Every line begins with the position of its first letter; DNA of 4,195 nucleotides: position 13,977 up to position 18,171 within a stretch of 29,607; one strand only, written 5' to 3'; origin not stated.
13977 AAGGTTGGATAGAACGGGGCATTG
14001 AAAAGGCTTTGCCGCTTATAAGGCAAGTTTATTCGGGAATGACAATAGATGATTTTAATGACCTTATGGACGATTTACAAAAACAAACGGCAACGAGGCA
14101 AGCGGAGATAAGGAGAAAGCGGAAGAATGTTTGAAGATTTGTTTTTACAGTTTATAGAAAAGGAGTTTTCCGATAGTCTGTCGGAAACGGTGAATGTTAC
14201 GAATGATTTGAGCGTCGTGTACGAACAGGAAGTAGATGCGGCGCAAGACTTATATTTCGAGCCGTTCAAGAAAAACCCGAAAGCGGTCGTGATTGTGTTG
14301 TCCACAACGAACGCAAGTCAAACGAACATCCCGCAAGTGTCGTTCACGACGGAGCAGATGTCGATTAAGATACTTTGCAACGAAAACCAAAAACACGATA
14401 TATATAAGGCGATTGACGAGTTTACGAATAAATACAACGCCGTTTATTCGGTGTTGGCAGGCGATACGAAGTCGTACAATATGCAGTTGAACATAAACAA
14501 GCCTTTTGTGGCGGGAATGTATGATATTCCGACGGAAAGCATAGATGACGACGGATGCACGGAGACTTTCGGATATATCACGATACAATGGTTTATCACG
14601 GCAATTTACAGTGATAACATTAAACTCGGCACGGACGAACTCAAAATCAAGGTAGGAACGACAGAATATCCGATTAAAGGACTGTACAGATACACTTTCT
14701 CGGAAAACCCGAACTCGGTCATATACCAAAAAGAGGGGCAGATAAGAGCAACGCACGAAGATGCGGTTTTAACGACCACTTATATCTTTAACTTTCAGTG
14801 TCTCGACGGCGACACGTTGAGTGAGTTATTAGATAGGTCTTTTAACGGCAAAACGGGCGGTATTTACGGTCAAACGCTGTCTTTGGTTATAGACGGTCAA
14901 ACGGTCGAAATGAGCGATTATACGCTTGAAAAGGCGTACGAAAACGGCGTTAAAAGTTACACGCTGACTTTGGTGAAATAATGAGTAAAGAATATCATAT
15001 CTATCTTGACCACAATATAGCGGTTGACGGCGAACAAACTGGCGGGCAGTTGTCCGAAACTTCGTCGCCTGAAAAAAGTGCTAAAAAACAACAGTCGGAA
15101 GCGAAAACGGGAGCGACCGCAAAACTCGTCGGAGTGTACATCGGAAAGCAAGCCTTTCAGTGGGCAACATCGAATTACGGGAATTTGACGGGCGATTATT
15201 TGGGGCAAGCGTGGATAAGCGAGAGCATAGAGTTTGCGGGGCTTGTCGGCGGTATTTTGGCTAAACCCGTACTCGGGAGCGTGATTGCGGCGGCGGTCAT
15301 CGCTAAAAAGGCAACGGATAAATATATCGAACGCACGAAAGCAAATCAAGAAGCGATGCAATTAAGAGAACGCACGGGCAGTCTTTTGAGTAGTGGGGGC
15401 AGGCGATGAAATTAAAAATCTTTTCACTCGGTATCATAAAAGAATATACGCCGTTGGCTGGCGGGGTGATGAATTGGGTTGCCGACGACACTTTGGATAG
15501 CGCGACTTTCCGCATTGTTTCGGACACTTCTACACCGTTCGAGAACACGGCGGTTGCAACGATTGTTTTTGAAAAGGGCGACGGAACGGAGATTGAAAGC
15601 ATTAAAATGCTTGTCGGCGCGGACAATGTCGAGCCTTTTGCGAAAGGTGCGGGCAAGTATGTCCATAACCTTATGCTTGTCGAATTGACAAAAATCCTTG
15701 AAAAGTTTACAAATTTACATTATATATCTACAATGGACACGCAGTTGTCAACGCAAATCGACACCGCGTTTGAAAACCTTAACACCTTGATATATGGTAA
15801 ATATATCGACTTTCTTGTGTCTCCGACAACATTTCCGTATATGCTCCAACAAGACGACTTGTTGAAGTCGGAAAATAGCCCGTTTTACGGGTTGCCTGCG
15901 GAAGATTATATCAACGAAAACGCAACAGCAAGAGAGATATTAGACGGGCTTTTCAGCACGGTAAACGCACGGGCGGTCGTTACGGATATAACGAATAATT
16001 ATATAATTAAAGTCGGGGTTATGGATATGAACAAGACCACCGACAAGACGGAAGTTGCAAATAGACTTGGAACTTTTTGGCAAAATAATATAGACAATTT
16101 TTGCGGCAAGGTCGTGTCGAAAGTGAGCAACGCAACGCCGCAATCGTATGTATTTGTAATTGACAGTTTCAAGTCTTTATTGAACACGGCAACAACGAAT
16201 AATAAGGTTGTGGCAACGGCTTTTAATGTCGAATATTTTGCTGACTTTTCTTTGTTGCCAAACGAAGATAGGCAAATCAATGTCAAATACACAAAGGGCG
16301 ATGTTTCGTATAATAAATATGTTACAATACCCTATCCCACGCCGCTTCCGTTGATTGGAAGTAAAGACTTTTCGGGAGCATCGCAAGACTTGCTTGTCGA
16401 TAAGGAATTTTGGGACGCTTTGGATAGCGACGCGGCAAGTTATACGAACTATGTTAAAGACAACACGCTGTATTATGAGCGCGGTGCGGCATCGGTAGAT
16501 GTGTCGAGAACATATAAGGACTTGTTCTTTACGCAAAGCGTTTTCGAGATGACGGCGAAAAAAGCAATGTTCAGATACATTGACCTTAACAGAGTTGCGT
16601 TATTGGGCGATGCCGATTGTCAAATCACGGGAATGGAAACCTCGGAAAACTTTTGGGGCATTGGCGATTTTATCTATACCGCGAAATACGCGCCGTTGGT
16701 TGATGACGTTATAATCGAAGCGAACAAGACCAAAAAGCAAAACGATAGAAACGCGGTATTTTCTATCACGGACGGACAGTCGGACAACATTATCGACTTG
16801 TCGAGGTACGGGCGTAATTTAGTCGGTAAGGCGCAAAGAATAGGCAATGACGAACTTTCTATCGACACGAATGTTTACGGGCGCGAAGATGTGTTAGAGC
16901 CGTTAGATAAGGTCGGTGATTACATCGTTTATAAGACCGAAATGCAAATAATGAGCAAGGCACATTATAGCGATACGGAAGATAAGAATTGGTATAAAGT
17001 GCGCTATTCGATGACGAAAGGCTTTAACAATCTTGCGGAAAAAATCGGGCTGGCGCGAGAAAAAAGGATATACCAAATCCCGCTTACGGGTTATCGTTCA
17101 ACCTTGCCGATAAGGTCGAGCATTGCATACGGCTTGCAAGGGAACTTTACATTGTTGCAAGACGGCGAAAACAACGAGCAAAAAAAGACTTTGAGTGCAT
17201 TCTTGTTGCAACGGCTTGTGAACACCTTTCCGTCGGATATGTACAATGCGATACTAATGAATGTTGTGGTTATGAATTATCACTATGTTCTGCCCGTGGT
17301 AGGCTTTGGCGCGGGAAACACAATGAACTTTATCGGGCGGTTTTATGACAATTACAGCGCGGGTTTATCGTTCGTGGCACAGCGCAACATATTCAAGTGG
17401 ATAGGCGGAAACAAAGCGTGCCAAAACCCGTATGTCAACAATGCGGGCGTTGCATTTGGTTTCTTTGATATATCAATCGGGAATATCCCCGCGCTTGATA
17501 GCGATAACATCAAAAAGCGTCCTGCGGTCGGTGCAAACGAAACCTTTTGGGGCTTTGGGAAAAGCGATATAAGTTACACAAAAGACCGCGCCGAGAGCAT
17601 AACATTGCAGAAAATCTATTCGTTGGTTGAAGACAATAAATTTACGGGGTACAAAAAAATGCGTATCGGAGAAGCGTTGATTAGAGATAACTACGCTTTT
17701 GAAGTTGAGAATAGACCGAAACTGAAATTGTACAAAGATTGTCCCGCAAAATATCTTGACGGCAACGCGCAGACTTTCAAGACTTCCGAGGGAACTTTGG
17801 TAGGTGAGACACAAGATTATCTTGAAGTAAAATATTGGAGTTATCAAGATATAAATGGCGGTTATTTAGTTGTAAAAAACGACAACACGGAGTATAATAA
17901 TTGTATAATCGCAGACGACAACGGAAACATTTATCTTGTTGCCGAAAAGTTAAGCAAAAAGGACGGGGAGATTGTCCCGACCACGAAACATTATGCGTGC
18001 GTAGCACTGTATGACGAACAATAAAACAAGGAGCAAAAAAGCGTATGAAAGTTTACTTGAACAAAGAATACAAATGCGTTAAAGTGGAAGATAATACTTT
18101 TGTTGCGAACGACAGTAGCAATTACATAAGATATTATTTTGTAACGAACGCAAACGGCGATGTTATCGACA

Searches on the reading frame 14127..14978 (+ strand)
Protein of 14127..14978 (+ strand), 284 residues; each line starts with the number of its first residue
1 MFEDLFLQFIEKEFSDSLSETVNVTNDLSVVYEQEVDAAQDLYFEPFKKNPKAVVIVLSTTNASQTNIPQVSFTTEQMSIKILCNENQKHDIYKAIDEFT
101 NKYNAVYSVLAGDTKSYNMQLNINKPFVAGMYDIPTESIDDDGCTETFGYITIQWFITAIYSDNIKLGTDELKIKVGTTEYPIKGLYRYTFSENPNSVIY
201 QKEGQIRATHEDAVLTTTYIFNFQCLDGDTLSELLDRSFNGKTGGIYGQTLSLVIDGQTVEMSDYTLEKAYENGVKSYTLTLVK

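Call 22: search_protein_families(library=ncbifam, max_evalue=0.1, proteins=[window:14127-14978:+])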
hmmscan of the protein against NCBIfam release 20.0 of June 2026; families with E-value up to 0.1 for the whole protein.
window:14127-14978:+ (284 aa): 2 families
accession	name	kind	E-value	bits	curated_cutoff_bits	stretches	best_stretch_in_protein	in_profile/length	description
TIGR00741.1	yfiA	equivalog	0.021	15.3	40.9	1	20-102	8-83/102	ribosome hibernation-promoting factor, HPF/YfiA family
NF005699.0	PRK07509.1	equivalog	0.052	13.2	249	1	30-104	187-262/267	crotonase/enoyl-CoA hydratase family protein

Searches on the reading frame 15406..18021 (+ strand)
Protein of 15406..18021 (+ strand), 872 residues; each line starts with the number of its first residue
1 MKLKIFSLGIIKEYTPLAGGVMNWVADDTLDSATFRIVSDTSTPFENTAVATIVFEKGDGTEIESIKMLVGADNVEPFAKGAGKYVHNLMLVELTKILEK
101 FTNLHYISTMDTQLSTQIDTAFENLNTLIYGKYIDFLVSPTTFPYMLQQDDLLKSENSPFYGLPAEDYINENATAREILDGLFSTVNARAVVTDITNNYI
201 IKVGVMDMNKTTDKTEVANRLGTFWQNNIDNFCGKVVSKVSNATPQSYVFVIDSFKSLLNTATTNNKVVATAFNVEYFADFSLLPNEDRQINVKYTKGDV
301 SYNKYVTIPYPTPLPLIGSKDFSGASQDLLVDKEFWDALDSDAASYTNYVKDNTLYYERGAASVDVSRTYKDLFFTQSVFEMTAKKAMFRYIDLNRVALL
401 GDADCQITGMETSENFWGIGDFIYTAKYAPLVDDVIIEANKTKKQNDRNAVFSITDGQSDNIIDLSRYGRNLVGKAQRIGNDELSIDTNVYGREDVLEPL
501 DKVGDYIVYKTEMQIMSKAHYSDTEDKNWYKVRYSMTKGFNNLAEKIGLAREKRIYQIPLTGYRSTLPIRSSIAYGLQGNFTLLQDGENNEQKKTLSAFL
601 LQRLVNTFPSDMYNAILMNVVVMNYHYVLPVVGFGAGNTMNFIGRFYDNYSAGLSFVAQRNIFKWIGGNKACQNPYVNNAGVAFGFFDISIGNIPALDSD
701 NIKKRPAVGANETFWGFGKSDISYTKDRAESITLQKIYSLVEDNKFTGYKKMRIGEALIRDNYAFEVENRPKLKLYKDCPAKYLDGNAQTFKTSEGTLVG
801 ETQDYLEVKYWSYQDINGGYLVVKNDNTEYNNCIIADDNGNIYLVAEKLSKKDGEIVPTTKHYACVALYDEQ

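Call 5: search_protein_families(library=pfam, max_evalue=0.05, proteins=[window:15406-18021:+])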
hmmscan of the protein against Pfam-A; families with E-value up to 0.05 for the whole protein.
window:15406-18021:+ (872 aa): 0 families

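Call 6: search_protein_families(library=phrogs, max_evalue=0.01, proteins=[window:15406-18021:+])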
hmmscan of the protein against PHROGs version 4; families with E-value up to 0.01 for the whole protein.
window:15406-18021:+ (872 aa): 0 families

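Call 22: search_protein_families(library=ncbifam, max_evalue=0.1, proteins=[window:15406-18021:+])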
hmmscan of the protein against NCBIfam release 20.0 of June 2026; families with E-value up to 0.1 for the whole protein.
window:15406-18021:+ (872 aa): 0 families

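Call 70: search_solved_structures(query=window:15406-18021:+, max_evalue=1)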
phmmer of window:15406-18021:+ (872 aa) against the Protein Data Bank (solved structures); distinct sequences matched with E-value up to 1: 0.
